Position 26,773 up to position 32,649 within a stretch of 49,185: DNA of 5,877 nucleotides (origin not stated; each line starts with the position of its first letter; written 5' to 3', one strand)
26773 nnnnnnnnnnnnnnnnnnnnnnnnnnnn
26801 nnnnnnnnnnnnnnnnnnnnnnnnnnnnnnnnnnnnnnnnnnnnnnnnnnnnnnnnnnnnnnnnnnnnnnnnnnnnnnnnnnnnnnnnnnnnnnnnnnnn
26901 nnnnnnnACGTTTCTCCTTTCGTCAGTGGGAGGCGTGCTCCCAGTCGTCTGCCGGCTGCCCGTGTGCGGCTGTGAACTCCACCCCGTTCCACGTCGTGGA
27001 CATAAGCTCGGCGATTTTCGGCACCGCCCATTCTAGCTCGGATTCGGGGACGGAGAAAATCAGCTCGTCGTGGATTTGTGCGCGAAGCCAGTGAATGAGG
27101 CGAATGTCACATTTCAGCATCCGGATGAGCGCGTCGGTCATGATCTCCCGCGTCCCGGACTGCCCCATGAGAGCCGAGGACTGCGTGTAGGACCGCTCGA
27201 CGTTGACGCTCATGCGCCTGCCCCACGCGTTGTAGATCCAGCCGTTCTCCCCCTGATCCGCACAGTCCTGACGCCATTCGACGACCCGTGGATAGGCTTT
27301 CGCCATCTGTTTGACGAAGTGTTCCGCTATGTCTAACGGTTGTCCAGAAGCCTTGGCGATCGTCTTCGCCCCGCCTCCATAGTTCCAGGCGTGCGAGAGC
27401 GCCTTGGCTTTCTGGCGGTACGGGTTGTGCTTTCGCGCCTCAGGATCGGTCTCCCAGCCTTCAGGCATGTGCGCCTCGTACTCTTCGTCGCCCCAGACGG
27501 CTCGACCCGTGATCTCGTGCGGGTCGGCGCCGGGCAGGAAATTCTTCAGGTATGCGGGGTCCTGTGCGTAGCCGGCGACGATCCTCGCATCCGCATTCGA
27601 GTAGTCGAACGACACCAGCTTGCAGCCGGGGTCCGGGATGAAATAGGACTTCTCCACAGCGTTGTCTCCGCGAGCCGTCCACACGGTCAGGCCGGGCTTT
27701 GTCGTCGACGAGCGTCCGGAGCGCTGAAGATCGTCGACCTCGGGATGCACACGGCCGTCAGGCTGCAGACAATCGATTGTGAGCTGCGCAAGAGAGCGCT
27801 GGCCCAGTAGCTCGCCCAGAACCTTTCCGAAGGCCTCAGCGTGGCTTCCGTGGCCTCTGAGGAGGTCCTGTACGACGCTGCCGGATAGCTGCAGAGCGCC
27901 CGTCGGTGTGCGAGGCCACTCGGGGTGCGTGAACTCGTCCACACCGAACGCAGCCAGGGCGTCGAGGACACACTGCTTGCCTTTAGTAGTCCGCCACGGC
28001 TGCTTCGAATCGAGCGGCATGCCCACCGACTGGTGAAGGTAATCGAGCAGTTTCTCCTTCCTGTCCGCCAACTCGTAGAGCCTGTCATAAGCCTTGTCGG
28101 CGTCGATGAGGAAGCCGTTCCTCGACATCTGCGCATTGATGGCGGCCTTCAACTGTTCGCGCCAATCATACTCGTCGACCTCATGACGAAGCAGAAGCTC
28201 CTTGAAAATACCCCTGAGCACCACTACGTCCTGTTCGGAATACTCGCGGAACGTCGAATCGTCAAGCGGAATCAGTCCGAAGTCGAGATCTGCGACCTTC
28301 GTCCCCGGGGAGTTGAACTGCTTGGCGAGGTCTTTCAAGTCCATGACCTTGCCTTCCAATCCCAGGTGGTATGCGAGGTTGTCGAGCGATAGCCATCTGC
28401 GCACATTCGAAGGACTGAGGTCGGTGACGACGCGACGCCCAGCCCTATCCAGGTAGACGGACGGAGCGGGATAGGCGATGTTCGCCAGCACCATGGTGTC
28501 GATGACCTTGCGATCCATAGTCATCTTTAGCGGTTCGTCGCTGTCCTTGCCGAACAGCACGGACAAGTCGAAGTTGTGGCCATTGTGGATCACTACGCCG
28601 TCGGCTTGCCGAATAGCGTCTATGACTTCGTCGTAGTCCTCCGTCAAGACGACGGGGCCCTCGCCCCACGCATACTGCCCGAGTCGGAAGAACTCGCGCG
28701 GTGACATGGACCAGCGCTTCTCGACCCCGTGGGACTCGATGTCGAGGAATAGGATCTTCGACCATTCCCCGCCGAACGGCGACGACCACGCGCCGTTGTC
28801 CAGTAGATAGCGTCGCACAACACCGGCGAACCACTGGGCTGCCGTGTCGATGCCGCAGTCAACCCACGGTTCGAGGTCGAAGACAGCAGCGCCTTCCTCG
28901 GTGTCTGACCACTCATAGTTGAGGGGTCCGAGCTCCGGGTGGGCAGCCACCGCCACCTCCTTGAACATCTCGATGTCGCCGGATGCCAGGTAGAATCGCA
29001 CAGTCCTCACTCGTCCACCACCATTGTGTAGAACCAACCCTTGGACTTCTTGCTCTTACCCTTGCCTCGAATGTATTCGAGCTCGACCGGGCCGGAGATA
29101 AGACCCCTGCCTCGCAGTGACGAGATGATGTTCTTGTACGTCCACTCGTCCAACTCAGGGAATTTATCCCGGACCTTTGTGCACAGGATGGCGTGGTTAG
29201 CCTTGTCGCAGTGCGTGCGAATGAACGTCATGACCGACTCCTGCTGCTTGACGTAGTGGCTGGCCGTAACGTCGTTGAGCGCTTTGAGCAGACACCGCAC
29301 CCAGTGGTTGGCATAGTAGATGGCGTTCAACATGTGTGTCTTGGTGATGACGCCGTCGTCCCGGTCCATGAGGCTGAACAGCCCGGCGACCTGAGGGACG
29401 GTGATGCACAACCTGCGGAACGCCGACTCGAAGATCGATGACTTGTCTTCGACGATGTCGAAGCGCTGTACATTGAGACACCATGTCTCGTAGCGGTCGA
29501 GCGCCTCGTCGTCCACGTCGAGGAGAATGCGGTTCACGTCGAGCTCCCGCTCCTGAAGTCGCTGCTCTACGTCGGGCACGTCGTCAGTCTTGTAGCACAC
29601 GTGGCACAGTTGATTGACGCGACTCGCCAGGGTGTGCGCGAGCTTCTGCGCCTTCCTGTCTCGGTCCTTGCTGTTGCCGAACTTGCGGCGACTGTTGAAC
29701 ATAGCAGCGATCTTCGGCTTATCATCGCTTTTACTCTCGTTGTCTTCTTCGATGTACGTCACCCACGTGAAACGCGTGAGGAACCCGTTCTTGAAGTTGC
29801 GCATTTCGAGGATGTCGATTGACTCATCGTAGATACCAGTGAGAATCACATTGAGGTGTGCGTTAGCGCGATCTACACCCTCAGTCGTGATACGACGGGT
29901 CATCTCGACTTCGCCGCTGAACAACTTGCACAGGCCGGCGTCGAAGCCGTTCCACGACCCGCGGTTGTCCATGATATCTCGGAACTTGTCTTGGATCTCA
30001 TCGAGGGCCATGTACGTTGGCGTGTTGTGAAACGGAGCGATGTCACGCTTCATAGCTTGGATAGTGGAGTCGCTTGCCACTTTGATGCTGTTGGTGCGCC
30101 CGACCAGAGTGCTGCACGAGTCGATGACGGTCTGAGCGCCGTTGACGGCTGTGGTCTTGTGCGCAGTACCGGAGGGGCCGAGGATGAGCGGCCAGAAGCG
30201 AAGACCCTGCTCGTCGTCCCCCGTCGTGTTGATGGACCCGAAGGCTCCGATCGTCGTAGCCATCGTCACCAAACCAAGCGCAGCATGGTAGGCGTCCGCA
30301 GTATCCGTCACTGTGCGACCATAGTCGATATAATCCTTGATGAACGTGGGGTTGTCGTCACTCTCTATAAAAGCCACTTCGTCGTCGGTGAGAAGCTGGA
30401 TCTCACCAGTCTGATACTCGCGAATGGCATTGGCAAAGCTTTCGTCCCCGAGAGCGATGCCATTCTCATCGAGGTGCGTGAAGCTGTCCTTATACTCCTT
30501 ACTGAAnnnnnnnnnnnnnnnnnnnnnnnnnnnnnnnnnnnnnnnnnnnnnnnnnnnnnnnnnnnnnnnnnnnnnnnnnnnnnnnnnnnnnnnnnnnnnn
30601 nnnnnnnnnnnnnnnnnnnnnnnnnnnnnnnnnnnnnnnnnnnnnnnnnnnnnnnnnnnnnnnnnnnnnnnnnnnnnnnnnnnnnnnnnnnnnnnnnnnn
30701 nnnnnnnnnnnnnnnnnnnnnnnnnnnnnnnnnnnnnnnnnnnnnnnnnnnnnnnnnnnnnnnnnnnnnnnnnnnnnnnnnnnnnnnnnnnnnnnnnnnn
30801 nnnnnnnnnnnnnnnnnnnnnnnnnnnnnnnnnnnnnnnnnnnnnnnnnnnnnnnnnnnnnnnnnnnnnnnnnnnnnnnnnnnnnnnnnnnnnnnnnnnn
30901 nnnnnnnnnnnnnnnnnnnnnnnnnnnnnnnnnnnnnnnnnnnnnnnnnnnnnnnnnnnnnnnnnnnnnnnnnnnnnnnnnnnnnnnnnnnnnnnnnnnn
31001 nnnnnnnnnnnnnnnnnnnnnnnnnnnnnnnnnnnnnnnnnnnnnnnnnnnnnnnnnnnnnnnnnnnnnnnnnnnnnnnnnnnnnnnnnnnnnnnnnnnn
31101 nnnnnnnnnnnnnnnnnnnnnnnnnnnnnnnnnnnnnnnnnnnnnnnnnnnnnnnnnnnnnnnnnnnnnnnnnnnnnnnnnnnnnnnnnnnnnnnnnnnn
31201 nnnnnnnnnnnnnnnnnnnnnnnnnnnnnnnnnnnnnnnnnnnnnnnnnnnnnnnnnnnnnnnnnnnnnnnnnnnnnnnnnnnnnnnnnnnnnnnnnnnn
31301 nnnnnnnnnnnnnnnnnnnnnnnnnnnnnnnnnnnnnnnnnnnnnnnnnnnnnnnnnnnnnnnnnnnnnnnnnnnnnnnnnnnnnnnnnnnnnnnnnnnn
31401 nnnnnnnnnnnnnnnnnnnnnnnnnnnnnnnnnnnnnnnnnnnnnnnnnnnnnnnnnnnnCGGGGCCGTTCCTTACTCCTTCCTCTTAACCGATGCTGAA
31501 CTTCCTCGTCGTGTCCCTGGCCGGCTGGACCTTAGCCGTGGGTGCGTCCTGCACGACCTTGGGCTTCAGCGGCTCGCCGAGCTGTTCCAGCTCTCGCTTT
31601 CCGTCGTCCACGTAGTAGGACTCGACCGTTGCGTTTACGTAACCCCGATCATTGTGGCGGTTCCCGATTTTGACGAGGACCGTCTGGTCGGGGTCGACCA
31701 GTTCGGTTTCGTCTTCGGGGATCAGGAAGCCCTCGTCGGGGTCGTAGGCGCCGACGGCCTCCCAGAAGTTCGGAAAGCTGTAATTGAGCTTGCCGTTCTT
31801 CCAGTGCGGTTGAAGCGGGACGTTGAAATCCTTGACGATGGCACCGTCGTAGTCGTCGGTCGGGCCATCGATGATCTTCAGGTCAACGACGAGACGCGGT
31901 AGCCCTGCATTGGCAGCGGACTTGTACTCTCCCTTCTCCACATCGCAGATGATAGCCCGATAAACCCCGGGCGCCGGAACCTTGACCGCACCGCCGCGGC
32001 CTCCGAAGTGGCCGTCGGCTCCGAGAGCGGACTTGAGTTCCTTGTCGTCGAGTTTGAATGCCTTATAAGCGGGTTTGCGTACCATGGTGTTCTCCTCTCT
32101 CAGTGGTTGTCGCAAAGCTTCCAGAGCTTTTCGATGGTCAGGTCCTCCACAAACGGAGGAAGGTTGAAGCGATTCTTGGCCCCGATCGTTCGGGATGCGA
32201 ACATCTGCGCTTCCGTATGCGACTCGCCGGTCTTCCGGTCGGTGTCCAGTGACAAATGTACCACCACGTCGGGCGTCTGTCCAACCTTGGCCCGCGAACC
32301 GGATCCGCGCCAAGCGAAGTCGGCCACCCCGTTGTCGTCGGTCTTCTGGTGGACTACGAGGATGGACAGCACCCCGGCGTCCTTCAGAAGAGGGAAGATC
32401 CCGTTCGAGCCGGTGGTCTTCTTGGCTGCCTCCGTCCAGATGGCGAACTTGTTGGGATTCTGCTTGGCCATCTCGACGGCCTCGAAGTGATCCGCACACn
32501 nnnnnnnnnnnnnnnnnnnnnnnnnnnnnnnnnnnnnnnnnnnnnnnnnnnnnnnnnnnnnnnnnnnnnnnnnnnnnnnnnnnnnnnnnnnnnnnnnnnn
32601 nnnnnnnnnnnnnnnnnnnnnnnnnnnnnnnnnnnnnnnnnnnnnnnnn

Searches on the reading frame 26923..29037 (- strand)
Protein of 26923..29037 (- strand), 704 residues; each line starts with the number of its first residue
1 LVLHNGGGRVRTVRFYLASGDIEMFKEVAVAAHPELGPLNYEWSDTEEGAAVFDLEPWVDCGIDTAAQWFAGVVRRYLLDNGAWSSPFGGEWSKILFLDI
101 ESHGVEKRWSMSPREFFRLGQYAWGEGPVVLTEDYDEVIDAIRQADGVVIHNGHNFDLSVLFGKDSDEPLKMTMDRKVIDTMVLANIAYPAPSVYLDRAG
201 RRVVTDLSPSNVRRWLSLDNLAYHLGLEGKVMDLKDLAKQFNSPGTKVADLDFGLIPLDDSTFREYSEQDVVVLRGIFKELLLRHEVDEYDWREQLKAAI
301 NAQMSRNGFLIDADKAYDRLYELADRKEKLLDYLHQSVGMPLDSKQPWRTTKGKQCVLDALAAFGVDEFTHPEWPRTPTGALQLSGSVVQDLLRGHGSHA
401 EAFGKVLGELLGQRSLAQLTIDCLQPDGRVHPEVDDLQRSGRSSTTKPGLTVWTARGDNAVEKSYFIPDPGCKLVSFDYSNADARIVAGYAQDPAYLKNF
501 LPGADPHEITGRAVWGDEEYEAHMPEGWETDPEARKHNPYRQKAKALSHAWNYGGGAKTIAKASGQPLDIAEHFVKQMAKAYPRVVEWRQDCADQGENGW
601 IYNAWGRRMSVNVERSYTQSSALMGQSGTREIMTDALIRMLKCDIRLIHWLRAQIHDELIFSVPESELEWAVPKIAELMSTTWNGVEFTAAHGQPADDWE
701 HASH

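Call 12: search_protein_families(library=pfam, proteins=[window:26923-29037:-], max_evalue=0.01)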
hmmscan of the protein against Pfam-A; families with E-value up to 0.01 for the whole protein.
window:26923-29037:- (704 aa): 1 family
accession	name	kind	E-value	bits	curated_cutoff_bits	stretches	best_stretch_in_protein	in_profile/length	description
PF00476.26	DNA_pol_A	-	1.8e-25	90.2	34.3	1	424-682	100-360/381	DNA polymerase family A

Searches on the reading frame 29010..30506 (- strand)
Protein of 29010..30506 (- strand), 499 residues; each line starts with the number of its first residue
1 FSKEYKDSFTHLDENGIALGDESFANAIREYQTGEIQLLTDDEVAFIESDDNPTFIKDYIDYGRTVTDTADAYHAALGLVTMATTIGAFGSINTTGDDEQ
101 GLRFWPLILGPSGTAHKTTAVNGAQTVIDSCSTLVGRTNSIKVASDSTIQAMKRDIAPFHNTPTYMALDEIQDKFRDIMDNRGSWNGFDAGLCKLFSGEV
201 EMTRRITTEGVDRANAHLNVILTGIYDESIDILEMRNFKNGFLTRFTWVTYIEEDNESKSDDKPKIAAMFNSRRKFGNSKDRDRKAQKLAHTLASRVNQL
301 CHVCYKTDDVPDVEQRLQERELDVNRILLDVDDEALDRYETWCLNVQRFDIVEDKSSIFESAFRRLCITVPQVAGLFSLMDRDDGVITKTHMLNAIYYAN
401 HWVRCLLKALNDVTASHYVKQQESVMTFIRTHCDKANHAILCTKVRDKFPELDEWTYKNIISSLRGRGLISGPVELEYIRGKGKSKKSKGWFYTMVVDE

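Call 111: predict_structure(alignment_id=A5)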
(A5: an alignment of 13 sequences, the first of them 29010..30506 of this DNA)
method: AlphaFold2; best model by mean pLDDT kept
length: 499 residues; sequences in the alignment: 13
mean_pLDDT: 51.5   pTM: 0.47
mean pLDDT of the five models: 51.5, 51.2, 47.6, 46.9, 46.5
residues with pLDDT >= 90: 0; 70-90: 117; 50-70: 129; < 50: 253
segments of 3 or more residues with pLDDT < 50: 1-35, 67-182, 184-229, 240-278, 409-416, 496-499
pLDDT, mean of each block of 10 residues (from residue 1): 33 38 31 53 83 73 52 36 29 24 25 32 43 40 38 34 33 42 40 28 30 28 37 52 38 32 29 35 54 66 61 70 59 83 74 54 60 69 77 78 57 51 81 76 86 78 69 64 63 55
secondary structure, 60 per line:
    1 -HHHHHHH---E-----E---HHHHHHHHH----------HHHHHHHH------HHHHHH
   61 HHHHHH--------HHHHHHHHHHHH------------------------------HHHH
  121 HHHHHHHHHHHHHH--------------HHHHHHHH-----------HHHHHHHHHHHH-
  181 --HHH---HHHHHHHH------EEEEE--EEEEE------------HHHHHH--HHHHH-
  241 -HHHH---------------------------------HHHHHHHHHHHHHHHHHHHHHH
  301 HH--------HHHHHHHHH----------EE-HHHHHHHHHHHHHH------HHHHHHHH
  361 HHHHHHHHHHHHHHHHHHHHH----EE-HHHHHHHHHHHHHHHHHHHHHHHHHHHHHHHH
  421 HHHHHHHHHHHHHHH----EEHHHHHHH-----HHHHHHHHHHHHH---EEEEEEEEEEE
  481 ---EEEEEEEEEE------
elements in order: H2-8 H22-30 H41-48 H55-66 H75-86 H117-134 H149-156 H168-179 H189-196 E203-207 E210-214 H227-232 H235-239 H242-245 H279-302 H311-319 H333-346 H353-381 H389-435 H442-448 H454-466 E470-480 E484-493

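Call 114: fold_search(model_id=the predicted structure, library=pdb)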
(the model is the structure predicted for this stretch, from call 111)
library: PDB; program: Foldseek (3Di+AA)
matches with E <= 10: 133; with E <= 0.001: 0
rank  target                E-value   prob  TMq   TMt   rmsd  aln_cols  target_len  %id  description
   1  5f7q_E                3.6e-01  1.00  0.12  0.15   3.9        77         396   17  ROK repressor Lmo0178 from Listeria monocytogenes bound to operator (released 2016-09-07)
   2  5f7q_C                4.0e-01  1.00  0.12  0.15   4.3        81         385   17  ROK repressor Lmo0178 from Listeria monocytogenes bound to operator (released 2016-09-07)
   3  7nvs_W                4.4e-01  0.99  0.11  0.26   4.4        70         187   11  RNA polymerase II core pre-initiation complex with closed promoter DNA in proximal position (released 2021-05-05)
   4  5f7q_L                4.6e-01  1.00  0.12  0.15   4.0        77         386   17  ROK repressor Lmo0178 from Listeria monocytogenes bound to operator (released 2016-09-07)
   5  5gpy_A                5.1e-01  0.99  0.11  0.28   4.0        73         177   12  Crystal structure of the human TFIIE complex (released 2016-11-02)
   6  6dk4_A                8.0e-01  0.89  0.11  0.37   6.3        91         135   13  Crystal structure of Campylobacter jejuni peroxide stress regulator (released 2018-06-13)
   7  1f4k_A                8.0e-01  0.80  0.11  0.37   4.7        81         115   11  CRYSTAL STRUCTURE OF THE REPLICATION TERMINATOR PROTEIN/B-SITE DNA COMPLEX (released 2001-06-08)
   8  8qpk_A                8.8e-01  0.05  0.08  0.03  22.1       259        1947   10  Cryo-EM Structure of Pre-B+5'ss Complex (core part) (released 2024-05-22)
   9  9f26_C                9.7e-01  0.97  0.12  0.59   2.7        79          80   16  Crystal structure of the PriS_PriL-Rpa2WH ternary complex from P. abyssi (released 2024-12-04)
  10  6gyl_W                1.0e+00  0.87  0.11  0.26   6.3        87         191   11  Structure of a yeast closed complex with distorted DNA (core CCdist) (released 2018-12-05)
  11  1j0r_A                1.1e+00  0.75  0.11  0.37   5.1        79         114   11  Crystal structure of the replication termination protein mutant C110S (released 2003-11-20)
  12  5oqj_W                1.2e+00  0.84  0.11  0.20   6.3        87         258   11  STRUCTURE OF YEAST TRANSCRIPTION PRE-INITIATION COMPLEX WITH TFIIH (released 2018-04-25)
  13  5oqm_W                1.2e+00  0.84  0.11  0.20   6.3        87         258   11  STRUCTURE OF YEAST TRANSCRIPTION PRE-INITIATION COMPLEX WITH TFIIH AND CORE MEDIATOR (released 2018-05-09)
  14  6u1s_A                1.2e+00  0.08  0.10  0.13  19.9       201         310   10  Cryo-EM structure of a de novo designed 16-helix transmembrane nanopore, TMHC8_R. (released 2020-08-19)
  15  2fsw_B                1.3e+00  0.69  0.10  0.38   6.7        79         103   15  Crystal Structure of the Putative Transcriptional Regualator, MarR family from Porphyromonas gingivalis W83 (released 2006-03-07)
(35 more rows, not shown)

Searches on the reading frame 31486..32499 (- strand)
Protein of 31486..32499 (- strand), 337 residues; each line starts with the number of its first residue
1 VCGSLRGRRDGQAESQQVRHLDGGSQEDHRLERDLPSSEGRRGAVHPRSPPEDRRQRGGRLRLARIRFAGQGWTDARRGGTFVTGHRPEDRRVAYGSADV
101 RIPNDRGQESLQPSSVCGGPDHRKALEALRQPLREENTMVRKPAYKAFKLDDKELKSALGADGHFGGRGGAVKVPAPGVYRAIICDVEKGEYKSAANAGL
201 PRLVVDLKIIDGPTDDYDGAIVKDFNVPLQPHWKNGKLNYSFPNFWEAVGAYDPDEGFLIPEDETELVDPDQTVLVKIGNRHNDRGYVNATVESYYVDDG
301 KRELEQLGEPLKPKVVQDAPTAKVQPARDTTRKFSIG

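Call 42: search_protein_families(library=pfam, proteins=[window:31486-32499:-], max_evalue=0.05)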
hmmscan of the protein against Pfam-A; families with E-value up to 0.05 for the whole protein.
window:31486-32499:- (337 aa): 1 family
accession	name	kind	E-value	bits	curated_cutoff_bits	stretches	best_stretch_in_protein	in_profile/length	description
PF05037.18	DUF669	-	9.7e-05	22.9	21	1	177-288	16-123/138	Protein of unknown function (DUF669)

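Call 93: search_protein_families(library=ncbifam, proteins=[window:31486-32499:-], max_evalue=0.01)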
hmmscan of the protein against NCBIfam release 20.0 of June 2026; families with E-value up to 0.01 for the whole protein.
window:31486-32499:- (337 aa): 0 families
